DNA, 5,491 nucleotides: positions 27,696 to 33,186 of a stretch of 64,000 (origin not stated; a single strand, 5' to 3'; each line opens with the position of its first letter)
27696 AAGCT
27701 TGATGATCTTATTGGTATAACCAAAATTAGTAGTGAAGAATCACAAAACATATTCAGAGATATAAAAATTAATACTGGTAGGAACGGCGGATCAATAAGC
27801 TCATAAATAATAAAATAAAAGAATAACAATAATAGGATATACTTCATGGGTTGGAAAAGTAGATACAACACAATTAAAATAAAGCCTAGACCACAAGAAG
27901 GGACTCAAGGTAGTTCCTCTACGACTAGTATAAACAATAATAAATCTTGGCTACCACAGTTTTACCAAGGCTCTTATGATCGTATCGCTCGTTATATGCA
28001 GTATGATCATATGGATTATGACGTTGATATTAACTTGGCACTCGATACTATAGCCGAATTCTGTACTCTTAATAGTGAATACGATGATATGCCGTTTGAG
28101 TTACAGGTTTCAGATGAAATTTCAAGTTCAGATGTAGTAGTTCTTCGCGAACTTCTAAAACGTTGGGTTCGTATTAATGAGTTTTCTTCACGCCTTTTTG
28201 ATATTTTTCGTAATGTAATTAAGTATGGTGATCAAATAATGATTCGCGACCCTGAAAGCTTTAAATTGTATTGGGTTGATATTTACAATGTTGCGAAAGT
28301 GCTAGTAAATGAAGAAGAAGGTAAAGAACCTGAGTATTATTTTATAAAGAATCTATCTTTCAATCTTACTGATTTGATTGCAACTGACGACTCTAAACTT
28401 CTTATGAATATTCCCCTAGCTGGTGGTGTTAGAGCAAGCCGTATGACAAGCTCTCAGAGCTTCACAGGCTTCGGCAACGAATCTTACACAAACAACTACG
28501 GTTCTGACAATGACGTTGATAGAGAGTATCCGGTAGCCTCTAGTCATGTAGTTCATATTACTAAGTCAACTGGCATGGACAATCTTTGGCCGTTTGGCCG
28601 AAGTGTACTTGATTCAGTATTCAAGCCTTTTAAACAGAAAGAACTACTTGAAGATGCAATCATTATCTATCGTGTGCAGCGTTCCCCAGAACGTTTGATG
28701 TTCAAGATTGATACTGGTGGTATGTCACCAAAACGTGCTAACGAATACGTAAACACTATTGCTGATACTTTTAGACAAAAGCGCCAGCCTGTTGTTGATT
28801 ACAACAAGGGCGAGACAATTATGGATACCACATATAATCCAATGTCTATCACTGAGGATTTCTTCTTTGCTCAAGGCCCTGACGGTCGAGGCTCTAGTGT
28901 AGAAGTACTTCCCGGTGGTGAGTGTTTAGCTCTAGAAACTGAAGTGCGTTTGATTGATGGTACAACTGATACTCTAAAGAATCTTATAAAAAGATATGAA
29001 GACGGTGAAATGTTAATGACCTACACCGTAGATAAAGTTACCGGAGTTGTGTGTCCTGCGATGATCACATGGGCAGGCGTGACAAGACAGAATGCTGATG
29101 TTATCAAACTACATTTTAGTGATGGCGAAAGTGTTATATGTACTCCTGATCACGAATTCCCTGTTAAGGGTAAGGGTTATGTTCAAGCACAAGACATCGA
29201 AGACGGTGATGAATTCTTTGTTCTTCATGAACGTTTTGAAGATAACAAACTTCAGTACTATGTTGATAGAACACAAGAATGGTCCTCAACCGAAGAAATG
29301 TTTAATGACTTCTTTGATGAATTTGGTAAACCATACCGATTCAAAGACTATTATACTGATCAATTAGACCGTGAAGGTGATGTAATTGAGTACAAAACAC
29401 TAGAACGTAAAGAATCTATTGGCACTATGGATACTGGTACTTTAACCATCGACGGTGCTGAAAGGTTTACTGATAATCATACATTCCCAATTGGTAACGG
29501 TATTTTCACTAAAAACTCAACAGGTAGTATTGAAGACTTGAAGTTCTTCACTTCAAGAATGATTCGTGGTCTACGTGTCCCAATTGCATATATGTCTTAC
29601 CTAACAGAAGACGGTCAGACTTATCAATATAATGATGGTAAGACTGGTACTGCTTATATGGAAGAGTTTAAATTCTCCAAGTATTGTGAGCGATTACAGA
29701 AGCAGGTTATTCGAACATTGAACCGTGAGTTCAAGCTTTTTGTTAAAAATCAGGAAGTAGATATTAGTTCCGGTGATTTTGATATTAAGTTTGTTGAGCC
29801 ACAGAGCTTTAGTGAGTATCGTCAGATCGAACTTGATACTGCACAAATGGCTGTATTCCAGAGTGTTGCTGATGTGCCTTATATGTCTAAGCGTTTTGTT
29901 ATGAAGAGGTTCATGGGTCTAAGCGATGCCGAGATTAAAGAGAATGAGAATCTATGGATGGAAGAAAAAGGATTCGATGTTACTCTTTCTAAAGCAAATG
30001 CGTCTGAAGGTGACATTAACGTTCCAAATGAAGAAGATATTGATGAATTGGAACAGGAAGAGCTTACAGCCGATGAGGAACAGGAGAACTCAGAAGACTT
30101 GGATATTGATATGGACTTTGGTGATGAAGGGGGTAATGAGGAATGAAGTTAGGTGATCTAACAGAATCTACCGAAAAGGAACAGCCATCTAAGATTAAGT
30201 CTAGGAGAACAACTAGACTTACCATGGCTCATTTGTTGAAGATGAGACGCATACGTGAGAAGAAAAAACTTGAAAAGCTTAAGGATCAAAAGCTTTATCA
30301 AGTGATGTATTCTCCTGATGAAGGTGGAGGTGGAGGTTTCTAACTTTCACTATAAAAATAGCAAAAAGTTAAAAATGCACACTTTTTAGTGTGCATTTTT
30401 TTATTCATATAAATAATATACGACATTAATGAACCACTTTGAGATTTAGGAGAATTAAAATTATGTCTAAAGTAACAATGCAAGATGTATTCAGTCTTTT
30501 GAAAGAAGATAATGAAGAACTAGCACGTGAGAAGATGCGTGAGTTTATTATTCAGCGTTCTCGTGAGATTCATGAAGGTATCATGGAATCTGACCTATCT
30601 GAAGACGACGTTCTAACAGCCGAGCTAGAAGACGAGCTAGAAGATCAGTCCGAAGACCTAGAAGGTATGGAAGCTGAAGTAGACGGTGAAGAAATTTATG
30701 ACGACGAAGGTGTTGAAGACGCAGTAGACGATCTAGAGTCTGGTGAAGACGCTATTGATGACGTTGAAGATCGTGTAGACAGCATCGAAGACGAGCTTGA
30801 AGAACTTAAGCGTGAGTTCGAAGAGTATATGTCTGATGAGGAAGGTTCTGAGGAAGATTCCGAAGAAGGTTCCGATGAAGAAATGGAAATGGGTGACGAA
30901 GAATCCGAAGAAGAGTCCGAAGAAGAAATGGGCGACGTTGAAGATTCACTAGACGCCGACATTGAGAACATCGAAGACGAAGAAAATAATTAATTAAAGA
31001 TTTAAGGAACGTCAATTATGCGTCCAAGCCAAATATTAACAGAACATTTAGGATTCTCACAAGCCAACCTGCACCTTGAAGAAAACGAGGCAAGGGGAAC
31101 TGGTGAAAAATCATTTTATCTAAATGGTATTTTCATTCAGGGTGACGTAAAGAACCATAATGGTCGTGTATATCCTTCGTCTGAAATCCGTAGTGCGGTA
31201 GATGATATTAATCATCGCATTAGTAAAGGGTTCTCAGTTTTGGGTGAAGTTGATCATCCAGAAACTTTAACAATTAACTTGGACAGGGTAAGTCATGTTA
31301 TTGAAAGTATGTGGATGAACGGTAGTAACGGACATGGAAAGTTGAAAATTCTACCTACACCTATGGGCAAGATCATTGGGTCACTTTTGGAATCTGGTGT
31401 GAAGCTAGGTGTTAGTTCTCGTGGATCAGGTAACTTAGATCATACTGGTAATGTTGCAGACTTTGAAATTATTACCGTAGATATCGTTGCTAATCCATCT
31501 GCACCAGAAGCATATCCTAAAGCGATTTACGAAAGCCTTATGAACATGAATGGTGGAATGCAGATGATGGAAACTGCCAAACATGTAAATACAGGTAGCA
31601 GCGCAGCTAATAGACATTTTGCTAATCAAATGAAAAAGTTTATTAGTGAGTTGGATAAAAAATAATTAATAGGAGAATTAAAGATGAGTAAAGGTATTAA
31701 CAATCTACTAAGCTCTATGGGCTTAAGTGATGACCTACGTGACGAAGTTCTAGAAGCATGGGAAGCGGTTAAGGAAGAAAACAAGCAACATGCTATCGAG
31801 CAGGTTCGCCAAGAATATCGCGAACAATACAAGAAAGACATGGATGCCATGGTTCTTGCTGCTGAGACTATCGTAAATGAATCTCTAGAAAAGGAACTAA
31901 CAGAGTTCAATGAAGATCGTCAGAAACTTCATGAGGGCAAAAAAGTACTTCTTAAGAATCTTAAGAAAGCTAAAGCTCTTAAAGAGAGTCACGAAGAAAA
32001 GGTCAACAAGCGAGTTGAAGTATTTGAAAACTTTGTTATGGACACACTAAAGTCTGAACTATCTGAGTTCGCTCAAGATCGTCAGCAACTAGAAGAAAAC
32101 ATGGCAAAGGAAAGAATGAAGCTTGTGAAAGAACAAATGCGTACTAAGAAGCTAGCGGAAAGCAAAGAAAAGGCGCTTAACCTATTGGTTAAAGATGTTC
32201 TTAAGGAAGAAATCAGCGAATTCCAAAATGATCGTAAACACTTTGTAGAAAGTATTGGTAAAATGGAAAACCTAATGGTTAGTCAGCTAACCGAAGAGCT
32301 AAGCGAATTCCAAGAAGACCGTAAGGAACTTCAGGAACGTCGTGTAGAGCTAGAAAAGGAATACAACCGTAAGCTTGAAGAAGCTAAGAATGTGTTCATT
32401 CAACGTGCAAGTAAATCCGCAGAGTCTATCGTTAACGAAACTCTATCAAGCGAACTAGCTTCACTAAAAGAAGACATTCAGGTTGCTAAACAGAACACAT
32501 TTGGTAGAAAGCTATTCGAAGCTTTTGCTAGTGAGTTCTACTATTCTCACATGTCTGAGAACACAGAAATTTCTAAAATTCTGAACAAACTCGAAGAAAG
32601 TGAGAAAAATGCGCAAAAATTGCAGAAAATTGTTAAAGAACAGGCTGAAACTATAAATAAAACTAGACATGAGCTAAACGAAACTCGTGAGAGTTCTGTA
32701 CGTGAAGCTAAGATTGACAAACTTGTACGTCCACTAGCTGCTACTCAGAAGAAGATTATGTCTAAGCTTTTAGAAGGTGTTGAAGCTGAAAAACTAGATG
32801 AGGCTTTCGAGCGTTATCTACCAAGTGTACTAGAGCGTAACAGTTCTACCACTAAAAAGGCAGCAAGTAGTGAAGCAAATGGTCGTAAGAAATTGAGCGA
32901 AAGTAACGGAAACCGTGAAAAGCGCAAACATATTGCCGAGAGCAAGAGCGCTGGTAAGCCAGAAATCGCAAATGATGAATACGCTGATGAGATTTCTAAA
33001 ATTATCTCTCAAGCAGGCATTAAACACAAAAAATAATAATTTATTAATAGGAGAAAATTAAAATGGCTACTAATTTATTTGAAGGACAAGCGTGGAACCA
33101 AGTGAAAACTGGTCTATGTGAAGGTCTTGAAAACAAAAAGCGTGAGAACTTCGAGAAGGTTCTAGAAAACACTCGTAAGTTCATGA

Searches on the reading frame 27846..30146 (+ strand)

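Call 106: search_protein_families(library=phrogs, proteins=[window:27846-30146:+], max_evalue=0.001)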
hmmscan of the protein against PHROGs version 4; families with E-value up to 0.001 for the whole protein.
window:27846-30146:+ (766 aa): 3 families
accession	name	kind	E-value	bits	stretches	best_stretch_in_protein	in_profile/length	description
phrog_213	-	head and packaging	7.6e-93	312.9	2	15-361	29-345/528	portal protein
phrog_23805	-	unknown function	0.00023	22.5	1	281-311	16-46/72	-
phrog_1497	-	head and packaging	0.00031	20.7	0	250-331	253-334/549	portal protein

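Call 108: search_protein_families(library=pfam, proteins=[window:27846-30146:+], max_evalue=0.001)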
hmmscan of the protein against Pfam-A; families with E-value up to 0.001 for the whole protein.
window:27846-30146:+ (766 aa): 2 families
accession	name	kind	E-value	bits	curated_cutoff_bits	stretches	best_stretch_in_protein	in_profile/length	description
PF07230.16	Portal_T4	-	2.7e-91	306.9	22.9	2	47-359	2-278/433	Bacteriophage T4-like portal protein (Gp20)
PF14890.11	Intein_splicing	-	8.4e-05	22.9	35.8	1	371-541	5-96/155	Intein splicing domain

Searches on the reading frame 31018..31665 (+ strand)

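Call 106: search_protein_families(library=phrogs, proteins=[window:31018-31665:+], max_evalue=0.001)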
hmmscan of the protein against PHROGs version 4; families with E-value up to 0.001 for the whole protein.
window:31018-31665:+ (215 aa): 3 families
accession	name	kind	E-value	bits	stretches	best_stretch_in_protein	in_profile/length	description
phrog_207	-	head and packaging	8.8e-61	207.4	1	6-212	15-216/519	head maturation protease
phrog_3014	-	head and packaging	3.1e-06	27.6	1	42-197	36-223/266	head maturation protease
phrog_22848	-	unknown function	1.1e-05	24.7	1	41-170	161-304/991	-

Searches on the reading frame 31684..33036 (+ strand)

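Call 106: search_protein_families(library=phrogs, proteins=[window:31684-33036:+], max_evalue=0.001)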
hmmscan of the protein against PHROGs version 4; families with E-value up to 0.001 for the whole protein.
window:31684-33036:+ (450 aa): 1 family
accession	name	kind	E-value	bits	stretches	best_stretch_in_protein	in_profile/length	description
phrog_10922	-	unknown function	2.6e-98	330.5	2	141-448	71-374/375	-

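Call 108: search_protein_families(library=pfam, proteins=[window:31684-33036:+], max_evalue=0.001)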
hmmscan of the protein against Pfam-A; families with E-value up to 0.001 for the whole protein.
window:31684-33036:+ (450 aa): 0 families
